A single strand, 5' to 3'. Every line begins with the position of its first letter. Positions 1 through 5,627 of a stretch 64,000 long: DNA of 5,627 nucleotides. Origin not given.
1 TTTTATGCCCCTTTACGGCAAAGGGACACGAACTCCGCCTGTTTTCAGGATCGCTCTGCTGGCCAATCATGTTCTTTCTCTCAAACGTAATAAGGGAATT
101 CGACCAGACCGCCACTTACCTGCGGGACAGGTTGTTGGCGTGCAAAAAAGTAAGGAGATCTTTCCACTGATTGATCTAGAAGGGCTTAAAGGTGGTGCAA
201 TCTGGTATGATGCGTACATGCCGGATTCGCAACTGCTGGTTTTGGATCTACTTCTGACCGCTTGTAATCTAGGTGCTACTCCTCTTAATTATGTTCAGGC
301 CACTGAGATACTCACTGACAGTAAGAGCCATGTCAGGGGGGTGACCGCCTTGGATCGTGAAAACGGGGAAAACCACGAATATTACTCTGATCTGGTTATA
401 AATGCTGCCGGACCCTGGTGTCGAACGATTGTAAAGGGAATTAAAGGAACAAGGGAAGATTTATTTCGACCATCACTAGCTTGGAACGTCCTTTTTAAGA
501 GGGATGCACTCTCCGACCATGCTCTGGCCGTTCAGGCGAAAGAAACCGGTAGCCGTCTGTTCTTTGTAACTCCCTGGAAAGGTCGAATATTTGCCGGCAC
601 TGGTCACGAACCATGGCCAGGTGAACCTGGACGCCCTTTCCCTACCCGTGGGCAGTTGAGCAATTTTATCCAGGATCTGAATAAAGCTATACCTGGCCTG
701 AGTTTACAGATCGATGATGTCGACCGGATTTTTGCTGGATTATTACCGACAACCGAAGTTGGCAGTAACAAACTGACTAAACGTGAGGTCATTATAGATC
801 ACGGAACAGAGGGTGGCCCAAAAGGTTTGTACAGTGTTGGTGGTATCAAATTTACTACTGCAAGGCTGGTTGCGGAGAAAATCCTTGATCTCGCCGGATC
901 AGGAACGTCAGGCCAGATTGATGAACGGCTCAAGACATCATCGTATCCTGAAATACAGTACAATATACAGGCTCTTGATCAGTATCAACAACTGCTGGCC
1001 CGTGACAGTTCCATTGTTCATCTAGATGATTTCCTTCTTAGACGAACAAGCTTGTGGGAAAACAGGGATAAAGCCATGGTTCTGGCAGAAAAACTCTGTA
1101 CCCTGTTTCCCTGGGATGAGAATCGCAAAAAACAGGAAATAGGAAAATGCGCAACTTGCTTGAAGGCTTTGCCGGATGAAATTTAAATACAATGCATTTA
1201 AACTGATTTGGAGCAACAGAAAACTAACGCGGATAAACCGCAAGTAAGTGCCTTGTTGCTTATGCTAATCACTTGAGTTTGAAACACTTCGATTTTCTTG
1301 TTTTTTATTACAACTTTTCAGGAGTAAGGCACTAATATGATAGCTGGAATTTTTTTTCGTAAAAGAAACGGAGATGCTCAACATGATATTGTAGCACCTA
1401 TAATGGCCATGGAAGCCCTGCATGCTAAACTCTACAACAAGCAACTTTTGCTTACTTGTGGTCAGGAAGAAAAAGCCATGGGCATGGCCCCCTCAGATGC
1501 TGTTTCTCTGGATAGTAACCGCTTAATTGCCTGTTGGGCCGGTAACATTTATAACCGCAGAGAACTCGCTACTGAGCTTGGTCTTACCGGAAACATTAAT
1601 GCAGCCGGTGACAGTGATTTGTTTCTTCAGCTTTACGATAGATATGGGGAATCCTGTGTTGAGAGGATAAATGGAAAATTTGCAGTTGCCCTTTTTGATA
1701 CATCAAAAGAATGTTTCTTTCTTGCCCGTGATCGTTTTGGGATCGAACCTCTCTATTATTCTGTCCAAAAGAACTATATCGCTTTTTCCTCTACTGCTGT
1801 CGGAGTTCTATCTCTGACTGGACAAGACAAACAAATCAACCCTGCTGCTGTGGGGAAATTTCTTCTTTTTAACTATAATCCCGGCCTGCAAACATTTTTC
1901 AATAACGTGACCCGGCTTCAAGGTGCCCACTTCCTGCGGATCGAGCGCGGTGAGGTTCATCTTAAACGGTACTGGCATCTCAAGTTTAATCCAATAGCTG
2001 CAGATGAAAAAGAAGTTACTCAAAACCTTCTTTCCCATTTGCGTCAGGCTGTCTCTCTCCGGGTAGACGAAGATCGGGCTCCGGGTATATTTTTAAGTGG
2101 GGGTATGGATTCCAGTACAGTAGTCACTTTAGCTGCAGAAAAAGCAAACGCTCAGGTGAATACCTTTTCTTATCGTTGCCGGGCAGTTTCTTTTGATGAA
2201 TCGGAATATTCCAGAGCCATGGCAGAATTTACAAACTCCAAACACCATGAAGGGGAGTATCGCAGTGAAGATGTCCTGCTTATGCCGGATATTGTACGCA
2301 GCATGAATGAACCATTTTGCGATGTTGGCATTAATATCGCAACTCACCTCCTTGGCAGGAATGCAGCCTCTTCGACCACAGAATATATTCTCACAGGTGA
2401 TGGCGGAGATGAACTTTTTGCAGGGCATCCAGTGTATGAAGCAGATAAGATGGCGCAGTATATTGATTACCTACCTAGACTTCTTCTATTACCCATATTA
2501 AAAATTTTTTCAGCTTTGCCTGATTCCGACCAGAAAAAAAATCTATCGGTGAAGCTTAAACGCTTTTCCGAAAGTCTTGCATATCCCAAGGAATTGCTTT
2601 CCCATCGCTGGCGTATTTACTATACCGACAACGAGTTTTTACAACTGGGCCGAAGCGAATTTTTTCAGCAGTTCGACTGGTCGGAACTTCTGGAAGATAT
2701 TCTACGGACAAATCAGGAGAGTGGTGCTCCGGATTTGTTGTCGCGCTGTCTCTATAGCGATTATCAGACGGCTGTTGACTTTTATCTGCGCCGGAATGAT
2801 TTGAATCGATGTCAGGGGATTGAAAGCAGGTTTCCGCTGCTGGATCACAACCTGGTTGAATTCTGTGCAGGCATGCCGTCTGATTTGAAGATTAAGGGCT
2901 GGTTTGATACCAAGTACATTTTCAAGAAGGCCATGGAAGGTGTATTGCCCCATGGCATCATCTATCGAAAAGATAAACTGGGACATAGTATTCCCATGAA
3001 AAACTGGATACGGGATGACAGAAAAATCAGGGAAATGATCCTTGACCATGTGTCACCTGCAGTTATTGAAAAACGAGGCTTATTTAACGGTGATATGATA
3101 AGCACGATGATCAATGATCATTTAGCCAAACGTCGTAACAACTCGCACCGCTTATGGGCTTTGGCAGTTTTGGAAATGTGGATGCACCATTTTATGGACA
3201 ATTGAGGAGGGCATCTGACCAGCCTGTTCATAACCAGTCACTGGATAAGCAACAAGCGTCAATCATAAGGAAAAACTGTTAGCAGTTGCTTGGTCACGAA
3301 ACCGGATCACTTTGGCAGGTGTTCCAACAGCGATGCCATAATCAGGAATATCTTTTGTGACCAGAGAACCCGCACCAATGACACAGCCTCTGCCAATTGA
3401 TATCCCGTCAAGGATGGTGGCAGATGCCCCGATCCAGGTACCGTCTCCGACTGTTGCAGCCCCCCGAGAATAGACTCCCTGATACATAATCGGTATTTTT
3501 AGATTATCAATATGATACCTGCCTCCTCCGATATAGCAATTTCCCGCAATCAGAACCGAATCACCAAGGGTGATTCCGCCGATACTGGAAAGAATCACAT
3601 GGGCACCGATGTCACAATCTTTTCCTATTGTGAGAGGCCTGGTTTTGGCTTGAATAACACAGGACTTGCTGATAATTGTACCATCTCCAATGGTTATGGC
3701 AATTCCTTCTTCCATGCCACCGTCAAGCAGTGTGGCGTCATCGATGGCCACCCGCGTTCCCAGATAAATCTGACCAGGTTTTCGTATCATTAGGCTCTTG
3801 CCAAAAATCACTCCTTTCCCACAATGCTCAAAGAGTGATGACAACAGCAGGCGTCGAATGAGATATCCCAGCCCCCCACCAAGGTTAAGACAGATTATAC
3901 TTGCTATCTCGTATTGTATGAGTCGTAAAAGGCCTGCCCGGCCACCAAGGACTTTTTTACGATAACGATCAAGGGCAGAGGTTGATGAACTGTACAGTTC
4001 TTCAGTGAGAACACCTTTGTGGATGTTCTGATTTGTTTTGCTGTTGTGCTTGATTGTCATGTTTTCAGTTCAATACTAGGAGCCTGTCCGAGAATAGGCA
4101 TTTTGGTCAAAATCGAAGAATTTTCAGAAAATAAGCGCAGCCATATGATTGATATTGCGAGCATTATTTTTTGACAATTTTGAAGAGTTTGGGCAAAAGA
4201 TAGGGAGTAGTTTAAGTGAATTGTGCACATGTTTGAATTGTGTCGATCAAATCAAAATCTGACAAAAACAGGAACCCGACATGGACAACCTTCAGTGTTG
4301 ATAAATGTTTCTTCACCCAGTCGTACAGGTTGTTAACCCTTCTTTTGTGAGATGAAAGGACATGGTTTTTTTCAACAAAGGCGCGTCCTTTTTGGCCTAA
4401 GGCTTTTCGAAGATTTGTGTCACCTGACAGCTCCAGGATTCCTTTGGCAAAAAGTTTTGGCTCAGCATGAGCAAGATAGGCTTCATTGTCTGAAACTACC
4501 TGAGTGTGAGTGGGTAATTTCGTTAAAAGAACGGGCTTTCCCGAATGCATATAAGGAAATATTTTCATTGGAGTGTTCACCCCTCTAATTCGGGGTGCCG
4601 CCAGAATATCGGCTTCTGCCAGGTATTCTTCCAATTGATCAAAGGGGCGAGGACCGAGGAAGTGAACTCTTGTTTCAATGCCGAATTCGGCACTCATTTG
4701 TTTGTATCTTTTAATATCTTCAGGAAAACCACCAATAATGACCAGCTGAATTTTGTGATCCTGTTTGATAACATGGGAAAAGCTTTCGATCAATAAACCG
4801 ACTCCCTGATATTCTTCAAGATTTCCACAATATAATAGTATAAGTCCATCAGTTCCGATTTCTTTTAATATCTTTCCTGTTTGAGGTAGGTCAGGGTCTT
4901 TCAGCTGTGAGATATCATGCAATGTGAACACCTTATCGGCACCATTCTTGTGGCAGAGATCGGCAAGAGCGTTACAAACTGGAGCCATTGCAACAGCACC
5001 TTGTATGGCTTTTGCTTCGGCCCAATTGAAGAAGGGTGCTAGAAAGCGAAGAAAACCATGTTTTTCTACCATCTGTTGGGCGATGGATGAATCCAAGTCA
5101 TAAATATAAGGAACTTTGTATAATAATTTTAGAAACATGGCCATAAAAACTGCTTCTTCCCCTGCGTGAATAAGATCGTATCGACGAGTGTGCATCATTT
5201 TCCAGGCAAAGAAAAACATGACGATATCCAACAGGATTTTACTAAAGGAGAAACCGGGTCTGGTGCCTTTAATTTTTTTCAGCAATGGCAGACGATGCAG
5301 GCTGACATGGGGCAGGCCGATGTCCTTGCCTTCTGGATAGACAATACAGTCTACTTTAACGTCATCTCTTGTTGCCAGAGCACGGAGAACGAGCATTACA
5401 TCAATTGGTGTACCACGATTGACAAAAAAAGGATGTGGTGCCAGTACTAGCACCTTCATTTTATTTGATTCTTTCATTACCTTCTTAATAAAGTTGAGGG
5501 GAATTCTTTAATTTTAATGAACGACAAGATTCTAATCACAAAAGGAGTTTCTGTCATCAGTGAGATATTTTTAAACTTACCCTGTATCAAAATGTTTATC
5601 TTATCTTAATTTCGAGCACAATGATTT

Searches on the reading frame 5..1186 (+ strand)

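Call 40: search_protein_families(library=ncbifam, proteins=[window:5-1186:+], max_evalue=0.00001)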
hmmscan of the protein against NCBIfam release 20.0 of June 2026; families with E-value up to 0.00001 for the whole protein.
window:5-1186:+ (393 aa): 5 families
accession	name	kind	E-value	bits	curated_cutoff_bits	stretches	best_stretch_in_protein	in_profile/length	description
NF033461.1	glycerol3P_ox_1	equivalog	5.1e-20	71.3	840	1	52-249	150-348/607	type 1 glycerol-3-phosphate oxidase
TIGR03377.1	glycerol3P_GlpA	equivalog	2.6e-16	59.3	552.8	1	78-300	144-361/530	anaerobic glycerol-3-phosphate dehydrogenase subunit GlpA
NF009906.0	PRK13369.1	equivalog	6.8e-15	54.6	352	1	36-296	118-373/502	glycerol-3-phosphate dehydrogenase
NF008899.0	PRK12266.1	equivalog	3.8e-14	52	360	1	36-337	118-415/508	glycerol-3-phosphate dehydrogenase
NF008313.0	PRK11101.1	equivalog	1.6e-08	33.6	425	0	83-143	158-217/548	anaerobic glycerol-3-phosphate dehydrogenase subunit A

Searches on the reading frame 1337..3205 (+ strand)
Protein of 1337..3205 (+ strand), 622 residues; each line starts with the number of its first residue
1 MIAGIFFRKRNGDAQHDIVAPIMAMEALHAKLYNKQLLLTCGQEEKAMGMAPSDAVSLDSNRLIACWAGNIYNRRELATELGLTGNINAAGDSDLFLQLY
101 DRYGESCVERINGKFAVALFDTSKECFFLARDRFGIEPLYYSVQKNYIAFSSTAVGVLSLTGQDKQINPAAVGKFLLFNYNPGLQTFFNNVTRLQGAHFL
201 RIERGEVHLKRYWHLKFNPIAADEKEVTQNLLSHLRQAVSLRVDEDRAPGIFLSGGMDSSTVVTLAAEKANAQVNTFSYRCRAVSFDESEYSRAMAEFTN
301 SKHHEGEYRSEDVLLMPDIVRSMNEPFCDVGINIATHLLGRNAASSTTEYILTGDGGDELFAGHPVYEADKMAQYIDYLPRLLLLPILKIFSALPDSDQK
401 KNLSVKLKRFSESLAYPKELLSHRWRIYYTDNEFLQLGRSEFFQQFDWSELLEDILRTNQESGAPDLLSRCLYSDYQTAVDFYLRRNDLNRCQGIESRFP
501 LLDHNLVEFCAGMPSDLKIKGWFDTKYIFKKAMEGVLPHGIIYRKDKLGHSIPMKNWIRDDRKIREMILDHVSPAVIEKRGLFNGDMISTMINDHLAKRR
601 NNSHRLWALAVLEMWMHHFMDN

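Call 40: search_protein_families(library=ncbifam, proteins=[window:1337-3205:+], max_evalue=0.00001)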
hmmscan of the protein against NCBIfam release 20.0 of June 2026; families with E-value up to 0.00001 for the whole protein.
window:1337-3205:+ (622 aa): 6 families
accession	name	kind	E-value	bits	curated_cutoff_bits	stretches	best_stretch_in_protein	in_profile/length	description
TIGR03108.1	eps_aminotran_1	hypoth_equivalog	2.7e-94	317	816.9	1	62-617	69-626/628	XrtA/PEP-CTERM system amidotransferase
TIGR01536.1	asn_synth_AEB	equivalog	5.5e-84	283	267.1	1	64-548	72-515/517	asparagine synthase (glutamine-hydrolyzing)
TIGR03104.1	trio_amidotrans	equivalog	6.8e-75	252.4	570.1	2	63-369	70-385/589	N-acetylglutaminylglutamine amidotransferase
NF033535.1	lass_lactam_cya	exception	5.2e-59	200.4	525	2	69-360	76-375/668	lasso peptide isopeptide bond-forming cyclase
NF006949.0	PRK09431.1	equivalog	2e-46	158.7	499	2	60-367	67-361/554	asparagine synthase B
NF033561.1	macrolact_Ik_Al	subfamily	1e-21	77.2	300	1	102-371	70-341/561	albusnodin/ikarugamycin family macrolactam cyclase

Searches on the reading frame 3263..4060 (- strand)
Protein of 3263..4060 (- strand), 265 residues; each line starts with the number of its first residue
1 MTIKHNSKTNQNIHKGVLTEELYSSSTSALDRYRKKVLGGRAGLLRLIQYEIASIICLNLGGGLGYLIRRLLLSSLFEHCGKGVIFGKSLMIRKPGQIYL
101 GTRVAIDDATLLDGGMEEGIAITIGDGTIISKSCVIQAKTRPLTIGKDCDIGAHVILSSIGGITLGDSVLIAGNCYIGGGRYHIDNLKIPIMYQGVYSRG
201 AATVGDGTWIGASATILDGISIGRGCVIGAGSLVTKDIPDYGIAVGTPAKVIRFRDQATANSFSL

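Call 40: search_protein_families(library=ncbifam, proteins=[window:3263-4060:-], max_evalue=0.00001)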
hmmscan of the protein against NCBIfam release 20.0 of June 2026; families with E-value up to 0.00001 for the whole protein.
window:3263-4060:- (265 aa): 37 families (the best 25 are shown)
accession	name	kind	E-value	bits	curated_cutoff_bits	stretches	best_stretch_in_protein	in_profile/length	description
NF007240.0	PRK09677.1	equivalog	1.2e-24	86.9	243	1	140-259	63-188/192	putative lipopolysaccharide biosynthesis O-acetyl transferase WbbJ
NF007797.0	PRK10502.1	subfamily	3.9e-23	82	192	1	143-256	73-180/183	WcaF family extracellular polysaccharide biosynthesis acetyltransferase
TIGR03570.1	NeuD_NnaD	subfamily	4.1e-19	69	160.8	1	195-250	147-202/202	NeuD/PglB/VioB family sugar acetyltransferase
TIGR03532.1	DapD_Ac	equivalog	3.6e-17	62.8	231.75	1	198-261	157-220/231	2,3,4,5-tetrahydropyridine-2,6-dicarboxylate N-acetyltransferase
NF038307.1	EPS_acetyl_HpsU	equivalog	3.7e-16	59.3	305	1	127-251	57-174/178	hormogonium polysaccharide biosynthesis acetyltransferase HpsU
NF041874.1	EPS_EpsC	equivalog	2.7e-15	56.5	150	1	201-253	113-165/168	serine O-acetyltransferase EpsC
TIGR03308.1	phn_thr-fam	hypoth_equivalog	3e-15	56.6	201.65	1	200-255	107-162/204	phosphonate metabolim protein, transferase hexapeptide repeat family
NF007076.0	PRK09527.1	equivalog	1.1e-14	54.4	347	1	163-254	96-184/203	galactoside O-acetyltransferase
NF050158.1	CarbAnhydGPos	equivalog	1.6e-13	50.7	250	1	201-254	87-142/172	gamma carbonic anhydrase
TIGR04008.1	WcaF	equivalog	2.4e-13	50.4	326.3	1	123-255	53-178/180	colanic acid biosynthesis acetyltransferase WcaF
NF000311.1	Vat_ABCDEFH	equivalog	3.2e-13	49.7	300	1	198-256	107-165/201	Vat family streptogramin A O-acetyltransferase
NF058585.1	HptprglPActTf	PfamEq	5.9e-13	48.7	300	1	197-260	102-165/172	heptaprenylglyceryl phosphate O-acetyltransferase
NF000490.1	chloram_CatB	equivalog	7.7e-13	48.2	350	1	194-256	103-165/210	type B chloramphenicol O-acetyltransferase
NF033468.1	stregram_VatI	exception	9.1e-13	48.5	415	1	143-255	60-166/208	streptogramin A O-acetyltransferase Vat(I)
NF007499.0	PRK10092.1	equivalog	6.3e-12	45.7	314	1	202-253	130-181/183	maltose O-acetyltransferase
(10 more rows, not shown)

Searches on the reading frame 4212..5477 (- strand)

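Call 37: search_protein_families(library=pfam, proteins=[window:4212-5477:-], max_evalue=0.00001)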
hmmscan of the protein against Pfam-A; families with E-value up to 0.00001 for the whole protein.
window:4212-5477:- (421 aa): 4 families
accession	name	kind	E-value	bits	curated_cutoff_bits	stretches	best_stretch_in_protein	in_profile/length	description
PF00534.26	Glycos_transf_1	-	7.4e-23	81.4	26.4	1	208-366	12-171/172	Glycosyl transferases group 1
PF13692.12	Glyco_trans_1_4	-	1.1e-21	78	27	1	213-351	3-140/142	Glycosyl transferases group 1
PF13579.12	Glyco_trans_4_4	-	4.1e-06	27.7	29.7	1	32-182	12-149/158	Glycosyl transferase 4-like domain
PF13439.12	Glyco_transf_4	-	7.3e-06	26.5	28.5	0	68-182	41-158/170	Glycosyltransferase Family 4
